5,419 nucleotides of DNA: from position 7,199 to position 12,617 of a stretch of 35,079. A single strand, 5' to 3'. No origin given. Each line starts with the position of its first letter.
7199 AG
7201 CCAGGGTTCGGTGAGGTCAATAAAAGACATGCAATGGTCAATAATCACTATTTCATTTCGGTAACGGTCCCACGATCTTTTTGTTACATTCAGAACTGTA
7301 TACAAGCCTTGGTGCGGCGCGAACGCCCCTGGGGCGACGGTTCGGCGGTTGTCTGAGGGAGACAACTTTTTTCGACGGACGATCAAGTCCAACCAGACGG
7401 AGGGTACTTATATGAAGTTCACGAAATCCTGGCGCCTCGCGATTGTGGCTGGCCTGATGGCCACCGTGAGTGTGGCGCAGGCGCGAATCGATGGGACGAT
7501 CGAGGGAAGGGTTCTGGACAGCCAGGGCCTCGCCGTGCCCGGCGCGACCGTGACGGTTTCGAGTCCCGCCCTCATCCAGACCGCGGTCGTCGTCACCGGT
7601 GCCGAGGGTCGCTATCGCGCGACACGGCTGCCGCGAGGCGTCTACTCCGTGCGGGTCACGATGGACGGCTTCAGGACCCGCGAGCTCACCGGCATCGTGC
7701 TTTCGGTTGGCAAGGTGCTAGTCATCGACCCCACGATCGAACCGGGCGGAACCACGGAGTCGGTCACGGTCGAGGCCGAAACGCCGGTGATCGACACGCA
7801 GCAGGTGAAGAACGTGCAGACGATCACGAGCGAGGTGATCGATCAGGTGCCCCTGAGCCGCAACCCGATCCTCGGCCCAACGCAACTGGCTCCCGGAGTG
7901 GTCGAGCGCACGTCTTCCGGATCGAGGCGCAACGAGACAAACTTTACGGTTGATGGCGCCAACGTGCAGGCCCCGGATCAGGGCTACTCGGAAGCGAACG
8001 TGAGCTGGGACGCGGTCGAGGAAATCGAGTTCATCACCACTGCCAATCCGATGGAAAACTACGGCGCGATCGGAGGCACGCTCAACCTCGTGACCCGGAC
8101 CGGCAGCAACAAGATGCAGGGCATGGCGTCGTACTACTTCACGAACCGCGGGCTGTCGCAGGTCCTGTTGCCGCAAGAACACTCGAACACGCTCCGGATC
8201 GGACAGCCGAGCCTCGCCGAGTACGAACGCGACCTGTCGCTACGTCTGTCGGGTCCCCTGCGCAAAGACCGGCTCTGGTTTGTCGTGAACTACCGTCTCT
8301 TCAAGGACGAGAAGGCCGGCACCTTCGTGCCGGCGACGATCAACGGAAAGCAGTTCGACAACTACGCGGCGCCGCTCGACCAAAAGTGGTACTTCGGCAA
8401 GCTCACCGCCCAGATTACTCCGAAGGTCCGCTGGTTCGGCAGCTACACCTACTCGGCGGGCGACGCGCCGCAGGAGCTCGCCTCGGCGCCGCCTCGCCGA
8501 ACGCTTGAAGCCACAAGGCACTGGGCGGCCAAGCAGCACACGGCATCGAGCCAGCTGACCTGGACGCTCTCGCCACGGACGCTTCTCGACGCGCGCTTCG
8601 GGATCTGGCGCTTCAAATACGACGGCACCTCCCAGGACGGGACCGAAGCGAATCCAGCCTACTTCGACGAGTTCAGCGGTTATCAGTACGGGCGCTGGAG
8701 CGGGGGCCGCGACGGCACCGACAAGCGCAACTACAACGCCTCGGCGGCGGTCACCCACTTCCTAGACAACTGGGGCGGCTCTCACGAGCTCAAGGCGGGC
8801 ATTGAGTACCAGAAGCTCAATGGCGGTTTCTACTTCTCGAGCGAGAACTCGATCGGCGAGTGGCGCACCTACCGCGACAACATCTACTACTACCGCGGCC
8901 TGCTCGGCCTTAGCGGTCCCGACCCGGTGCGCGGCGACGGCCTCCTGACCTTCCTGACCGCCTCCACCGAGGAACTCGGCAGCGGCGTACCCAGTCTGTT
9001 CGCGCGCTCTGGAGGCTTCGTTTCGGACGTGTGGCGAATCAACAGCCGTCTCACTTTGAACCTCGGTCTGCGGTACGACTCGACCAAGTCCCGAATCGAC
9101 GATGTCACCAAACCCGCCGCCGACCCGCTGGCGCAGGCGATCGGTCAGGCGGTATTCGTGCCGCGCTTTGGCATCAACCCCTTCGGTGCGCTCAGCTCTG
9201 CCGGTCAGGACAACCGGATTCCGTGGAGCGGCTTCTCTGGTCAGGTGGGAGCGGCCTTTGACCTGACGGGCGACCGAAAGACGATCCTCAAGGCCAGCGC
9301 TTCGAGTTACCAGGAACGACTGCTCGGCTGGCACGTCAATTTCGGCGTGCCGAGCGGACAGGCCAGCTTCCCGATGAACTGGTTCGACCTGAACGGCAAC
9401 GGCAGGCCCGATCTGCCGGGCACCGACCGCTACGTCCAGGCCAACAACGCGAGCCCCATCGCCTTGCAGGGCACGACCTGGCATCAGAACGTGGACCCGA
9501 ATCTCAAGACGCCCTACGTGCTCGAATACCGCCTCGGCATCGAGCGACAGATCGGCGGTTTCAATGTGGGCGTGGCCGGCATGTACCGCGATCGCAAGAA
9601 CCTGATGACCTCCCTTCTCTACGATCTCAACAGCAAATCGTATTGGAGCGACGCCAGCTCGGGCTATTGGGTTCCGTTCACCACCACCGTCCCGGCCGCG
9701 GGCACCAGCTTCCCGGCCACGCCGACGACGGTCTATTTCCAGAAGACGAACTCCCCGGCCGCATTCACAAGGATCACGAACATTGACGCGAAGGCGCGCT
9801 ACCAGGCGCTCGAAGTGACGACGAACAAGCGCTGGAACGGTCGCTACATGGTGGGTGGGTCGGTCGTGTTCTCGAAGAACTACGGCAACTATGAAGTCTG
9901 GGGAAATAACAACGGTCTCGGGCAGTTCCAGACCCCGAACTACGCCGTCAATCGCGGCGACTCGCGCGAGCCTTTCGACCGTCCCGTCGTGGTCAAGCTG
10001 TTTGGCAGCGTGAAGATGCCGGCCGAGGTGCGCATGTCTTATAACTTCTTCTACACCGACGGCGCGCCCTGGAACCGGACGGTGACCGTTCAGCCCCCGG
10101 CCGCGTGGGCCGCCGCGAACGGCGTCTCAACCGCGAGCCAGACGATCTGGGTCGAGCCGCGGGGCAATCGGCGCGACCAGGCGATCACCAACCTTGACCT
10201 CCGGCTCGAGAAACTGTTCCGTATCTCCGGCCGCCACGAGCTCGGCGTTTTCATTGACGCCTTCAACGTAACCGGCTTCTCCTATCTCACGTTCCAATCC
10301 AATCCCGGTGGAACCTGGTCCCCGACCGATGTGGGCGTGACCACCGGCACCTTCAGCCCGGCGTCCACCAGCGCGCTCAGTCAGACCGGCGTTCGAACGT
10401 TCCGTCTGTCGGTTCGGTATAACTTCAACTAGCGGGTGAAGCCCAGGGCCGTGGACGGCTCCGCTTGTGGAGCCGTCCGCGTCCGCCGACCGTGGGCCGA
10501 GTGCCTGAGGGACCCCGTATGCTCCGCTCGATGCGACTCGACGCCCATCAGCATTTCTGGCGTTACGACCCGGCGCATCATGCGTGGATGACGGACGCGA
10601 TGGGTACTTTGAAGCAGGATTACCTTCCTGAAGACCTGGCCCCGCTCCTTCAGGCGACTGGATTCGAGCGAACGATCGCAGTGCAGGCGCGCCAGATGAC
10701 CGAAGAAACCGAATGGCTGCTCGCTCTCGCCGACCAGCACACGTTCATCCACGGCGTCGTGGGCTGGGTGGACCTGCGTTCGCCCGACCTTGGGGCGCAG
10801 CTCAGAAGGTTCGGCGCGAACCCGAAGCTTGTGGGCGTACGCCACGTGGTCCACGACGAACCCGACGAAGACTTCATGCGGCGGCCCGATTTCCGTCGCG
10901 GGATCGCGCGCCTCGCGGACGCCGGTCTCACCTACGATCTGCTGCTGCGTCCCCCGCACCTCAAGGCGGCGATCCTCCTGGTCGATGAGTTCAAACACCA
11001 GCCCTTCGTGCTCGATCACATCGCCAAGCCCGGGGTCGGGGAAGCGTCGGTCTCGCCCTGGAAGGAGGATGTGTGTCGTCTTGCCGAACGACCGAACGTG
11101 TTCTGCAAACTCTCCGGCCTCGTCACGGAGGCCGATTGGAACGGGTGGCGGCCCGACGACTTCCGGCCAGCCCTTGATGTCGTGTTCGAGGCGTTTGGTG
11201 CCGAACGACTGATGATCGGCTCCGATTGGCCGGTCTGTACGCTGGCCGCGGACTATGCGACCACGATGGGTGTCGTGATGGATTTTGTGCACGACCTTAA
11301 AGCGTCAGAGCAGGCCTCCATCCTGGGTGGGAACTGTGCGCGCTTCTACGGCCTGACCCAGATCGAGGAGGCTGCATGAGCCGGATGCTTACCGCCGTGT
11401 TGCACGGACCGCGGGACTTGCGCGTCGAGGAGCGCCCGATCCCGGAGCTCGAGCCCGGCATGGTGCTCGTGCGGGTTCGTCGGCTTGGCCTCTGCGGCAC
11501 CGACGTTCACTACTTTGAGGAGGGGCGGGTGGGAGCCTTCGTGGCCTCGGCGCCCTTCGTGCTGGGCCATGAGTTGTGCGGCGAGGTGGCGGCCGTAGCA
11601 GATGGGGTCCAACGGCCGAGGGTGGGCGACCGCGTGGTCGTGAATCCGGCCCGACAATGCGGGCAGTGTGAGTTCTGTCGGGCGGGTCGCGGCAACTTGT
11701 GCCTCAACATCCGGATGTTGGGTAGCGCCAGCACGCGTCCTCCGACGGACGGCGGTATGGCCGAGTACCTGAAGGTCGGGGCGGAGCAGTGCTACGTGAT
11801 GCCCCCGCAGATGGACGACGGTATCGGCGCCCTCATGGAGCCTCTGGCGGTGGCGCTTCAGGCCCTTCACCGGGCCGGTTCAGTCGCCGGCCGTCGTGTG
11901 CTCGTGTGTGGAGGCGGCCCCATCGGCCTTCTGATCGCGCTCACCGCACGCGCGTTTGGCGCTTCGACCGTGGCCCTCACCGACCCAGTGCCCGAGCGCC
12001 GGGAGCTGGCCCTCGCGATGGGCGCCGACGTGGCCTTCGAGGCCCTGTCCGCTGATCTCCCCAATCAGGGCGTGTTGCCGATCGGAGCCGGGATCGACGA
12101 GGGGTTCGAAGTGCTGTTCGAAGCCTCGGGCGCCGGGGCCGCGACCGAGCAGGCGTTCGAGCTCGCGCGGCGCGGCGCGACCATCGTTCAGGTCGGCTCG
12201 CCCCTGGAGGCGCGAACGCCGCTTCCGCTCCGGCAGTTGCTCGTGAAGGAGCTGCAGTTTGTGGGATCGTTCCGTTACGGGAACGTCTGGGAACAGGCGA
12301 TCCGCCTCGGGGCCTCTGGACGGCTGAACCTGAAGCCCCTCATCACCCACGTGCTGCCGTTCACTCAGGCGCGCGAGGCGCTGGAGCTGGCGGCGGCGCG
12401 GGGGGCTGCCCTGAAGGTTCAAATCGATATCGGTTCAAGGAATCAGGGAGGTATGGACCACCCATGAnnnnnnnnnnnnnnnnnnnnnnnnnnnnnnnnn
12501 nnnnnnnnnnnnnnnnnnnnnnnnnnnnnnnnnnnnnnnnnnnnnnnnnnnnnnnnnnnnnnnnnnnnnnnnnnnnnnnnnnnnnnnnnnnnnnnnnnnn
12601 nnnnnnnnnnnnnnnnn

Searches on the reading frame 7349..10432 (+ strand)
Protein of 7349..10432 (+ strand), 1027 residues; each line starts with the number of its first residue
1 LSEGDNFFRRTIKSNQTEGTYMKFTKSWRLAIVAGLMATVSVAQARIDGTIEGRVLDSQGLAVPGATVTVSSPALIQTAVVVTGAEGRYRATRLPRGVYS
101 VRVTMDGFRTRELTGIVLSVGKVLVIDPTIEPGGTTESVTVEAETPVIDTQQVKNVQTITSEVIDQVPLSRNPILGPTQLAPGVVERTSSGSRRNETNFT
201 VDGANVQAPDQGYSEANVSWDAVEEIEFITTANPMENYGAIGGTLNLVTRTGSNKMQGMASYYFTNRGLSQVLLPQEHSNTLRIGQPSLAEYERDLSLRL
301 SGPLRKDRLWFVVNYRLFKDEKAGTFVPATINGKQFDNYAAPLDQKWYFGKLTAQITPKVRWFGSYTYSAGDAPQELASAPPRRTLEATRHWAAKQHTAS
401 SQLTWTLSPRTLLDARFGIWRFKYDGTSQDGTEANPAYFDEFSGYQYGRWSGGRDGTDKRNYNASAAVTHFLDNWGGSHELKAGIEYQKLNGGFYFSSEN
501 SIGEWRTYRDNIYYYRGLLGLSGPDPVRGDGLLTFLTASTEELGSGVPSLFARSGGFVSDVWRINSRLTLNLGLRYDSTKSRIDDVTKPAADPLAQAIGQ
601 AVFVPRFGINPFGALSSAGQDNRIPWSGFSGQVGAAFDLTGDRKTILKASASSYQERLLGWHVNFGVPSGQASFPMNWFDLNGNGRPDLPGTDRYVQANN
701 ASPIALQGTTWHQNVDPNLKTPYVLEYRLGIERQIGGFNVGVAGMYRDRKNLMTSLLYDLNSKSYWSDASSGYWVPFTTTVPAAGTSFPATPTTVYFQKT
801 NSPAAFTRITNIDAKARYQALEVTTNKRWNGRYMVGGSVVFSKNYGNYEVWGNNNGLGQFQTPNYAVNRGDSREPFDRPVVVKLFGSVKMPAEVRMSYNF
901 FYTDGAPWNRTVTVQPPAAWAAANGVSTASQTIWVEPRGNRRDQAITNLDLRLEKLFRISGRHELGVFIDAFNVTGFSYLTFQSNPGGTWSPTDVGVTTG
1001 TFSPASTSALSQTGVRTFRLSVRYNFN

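Call 9: search_protein_families(library=pfam, proteins=[window:7349-10432:+], max_evalue=0.001)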
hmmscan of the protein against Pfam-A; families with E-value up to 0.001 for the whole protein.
window:7349-10432:+ (1027 aa): 5 families
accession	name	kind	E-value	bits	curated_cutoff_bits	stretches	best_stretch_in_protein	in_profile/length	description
PF25183.1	OMP_b-brl_4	-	4.8e-40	138.2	30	1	340-891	149-678/838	Outer membrane beta barrel domain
PF13620.12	CarboxypepD_reg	-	5.3e-17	62.4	32.3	1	50-129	1-80/82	Carboxypeptidase regulatory-like domain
PF13715.12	CarbopepD_reg_2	-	1.9e-05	25.1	32.2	1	51-113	1-60/88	CarboxypepD_reg-like domain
PF00593.30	TonB_dep_Rec_b-barrel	-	0.00058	20.3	27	1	359-847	12-353/436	TonB dependent receptor-like, beta-barrel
PF02369.22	Big_1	-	0.00077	20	34.9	0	50-104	20-79/93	Bacterial Ig-like domain (group 1)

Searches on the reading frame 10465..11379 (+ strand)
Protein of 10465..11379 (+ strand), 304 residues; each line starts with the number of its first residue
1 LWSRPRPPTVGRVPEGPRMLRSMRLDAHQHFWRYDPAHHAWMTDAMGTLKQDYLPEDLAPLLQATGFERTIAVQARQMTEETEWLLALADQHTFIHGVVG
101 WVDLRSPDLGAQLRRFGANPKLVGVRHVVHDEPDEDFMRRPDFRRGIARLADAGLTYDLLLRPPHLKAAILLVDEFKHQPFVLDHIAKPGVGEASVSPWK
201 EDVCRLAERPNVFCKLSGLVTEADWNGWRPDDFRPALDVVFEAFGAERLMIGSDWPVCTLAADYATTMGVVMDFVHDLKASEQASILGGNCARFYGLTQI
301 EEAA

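Call 9: search_protein_families(library=pfam, proteins=[window:10465-11379:+], max_evalue=0.001)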
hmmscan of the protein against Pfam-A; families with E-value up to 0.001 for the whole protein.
window:10465-11379:+ (304 aa): 1 family
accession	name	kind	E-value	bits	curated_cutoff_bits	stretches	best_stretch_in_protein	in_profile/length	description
PF04909.20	Amidohydro_2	-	1.4e-44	153.5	26.4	1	26-297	2-289/289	Amidohydrolase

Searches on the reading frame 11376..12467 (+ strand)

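Call 9: search_protein_families(library=pfam, proteins=[window:11376-12467:+], max_evalue=0.001)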
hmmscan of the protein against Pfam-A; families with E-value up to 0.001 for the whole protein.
window:11376-12467:+ (363 aa): 4 families
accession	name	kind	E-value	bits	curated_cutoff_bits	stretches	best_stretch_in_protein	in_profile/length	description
PF08240.17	ADH_N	-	3.1e-28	98.5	23.5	1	27-143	2-103/104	Alcohol dehydrogenase GroES-like domain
PF00107.32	ADH_zinc_N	-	3e-23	82.6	31.8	1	182-311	1-126/129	Zinc-binding dehydrogenase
PF13602.12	ADH_zinc_N_2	-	1.5e-06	29.6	27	1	241-343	21-127/134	Zinc-binding dehydrogenase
PF16912.11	Glu_dehyd_C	-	1.8e-05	24.8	34.9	1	150-338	3-200/211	Glucose dehydrogenase C-terminus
